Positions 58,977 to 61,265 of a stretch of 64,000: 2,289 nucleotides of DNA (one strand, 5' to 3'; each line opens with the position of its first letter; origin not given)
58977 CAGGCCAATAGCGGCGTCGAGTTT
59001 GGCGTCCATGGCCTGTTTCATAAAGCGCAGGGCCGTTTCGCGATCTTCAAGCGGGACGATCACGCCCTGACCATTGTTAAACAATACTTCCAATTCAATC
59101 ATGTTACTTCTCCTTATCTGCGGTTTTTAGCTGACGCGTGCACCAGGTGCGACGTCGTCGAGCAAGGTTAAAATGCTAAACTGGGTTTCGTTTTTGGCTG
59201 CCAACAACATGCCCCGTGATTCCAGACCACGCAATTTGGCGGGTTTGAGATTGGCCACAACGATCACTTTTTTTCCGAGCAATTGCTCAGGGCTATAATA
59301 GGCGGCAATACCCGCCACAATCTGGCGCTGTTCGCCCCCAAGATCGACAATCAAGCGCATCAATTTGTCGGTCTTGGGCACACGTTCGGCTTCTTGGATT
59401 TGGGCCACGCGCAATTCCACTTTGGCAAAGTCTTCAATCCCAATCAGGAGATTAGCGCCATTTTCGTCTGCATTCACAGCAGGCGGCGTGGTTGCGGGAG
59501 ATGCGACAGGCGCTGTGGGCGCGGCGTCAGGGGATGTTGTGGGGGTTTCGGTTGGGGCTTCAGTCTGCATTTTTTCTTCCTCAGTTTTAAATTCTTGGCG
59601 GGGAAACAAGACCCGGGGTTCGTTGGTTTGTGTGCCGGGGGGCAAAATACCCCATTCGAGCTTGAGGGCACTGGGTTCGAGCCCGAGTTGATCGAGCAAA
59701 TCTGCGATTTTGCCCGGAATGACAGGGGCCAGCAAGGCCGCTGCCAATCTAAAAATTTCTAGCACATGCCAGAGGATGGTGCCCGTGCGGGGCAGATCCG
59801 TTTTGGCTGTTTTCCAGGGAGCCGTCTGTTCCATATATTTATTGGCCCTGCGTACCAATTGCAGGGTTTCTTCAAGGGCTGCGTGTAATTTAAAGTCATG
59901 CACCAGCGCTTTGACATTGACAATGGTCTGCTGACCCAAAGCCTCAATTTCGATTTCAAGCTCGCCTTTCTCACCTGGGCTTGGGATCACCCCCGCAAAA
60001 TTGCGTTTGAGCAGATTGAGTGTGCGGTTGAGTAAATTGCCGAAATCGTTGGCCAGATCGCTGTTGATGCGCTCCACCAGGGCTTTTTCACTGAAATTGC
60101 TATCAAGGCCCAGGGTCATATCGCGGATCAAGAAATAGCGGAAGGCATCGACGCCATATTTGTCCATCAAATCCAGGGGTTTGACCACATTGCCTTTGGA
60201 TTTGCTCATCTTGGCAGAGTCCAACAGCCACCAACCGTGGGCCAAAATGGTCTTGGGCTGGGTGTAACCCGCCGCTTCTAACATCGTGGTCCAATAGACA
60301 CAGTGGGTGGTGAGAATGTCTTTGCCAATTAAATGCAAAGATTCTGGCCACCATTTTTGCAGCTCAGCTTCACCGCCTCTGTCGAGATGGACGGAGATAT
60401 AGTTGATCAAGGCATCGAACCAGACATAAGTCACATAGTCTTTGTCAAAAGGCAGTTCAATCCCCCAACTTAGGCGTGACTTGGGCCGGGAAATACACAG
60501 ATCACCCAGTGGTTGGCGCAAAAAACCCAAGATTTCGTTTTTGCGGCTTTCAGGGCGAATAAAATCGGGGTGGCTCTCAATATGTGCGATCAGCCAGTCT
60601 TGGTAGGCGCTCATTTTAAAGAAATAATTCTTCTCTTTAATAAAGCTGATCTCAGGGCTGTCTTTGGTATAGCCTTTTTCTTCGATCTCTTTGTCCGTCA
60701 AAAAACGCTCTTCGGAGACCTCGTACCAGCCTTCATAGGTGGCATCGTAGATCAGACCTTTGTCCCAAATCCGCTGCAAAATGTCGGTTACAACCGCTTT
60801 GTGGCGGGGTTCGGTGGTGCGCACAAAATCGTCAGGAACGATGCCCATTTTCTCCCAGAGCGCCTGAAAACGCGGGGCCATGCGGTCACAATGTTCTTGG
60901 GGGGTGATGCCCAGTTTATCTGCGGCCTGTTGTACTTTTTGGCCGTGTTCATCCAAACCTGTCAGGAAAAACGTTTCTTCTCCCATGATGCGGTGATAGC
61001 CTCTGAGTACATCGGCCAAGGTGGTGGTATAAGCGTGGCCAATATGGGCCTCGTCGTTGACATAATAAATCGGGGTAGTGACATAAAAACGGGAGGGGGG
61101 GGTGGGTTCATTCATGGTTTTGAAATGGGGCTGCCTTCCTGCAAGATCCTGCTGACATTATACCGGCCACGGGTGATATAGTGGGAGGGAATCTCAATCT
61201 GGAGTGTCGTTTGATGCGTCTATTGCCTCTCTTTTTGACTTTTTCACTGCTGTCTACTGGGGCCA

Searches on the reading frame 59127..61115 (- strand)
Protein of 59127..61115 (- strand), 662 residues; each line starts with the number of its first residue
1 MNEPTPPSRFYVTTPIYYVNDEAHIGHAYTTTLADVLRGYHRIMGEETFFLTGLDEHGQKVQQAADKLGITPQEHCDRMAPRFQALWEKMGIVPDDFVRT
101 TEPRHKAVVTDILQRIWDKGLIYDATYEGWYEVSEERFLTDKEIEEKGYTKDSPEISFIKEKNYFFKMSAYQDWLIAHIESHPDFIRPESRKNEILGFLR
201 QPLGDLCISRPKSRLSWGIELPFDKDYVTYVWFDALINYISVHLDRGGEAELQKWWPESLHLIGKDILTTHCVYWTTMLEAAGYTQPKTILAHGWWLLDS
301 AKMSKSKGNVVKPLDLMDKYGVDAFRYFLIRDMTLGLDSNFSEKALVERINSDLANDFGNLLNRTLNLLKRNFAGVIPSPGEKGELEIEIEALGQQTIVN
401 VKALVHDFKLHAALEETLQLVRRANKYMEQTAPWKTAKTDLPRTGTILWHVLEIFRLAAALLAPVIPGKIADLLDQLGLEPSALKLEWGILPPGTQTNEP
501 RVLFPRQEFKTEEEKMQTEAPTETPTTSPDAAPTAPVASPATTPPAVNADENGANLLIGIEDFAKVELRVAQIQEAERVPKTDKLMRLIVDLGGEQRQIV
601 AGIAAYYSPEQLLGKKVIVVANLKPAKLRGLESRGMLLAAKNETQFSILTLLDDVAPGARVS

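Call 11: search_protein_families(library=pfam, proteins=[window:59127-61115:-], max_evalue=0.00001)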
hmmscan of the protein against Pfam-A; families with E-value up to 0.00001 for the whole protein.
window:59127-61115:- (662 aa): 5 families
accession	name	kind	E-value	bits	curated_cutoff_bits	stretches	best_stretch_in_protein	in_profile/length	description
PF09334.17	tRNA-synt_1g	-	3.8e-102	342.4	20.1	2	159-366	179-391/391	tRNA synthetases class I (M)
PF00133.28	tRNA-synt_1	-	2.4e-30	106.1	22.7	2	9-223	24-245/414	tRNA synthetases class I (I, L, M and V)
PF01588.26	tRNA_bind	-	2.7e-30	104.7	27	1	568-659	1-95/96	Putative tRNA binding domain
PF01406.26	tRNA-synt_1e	-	1.8e-13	51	27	1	19-136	19-136/301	tRNA synthetases class I (C) catalytic domain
PF19303.5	Anticodon_3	-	9e-11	42.3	23.5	1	377-507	1-135/152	Anticodon binding domain of methionyl tRNA ligase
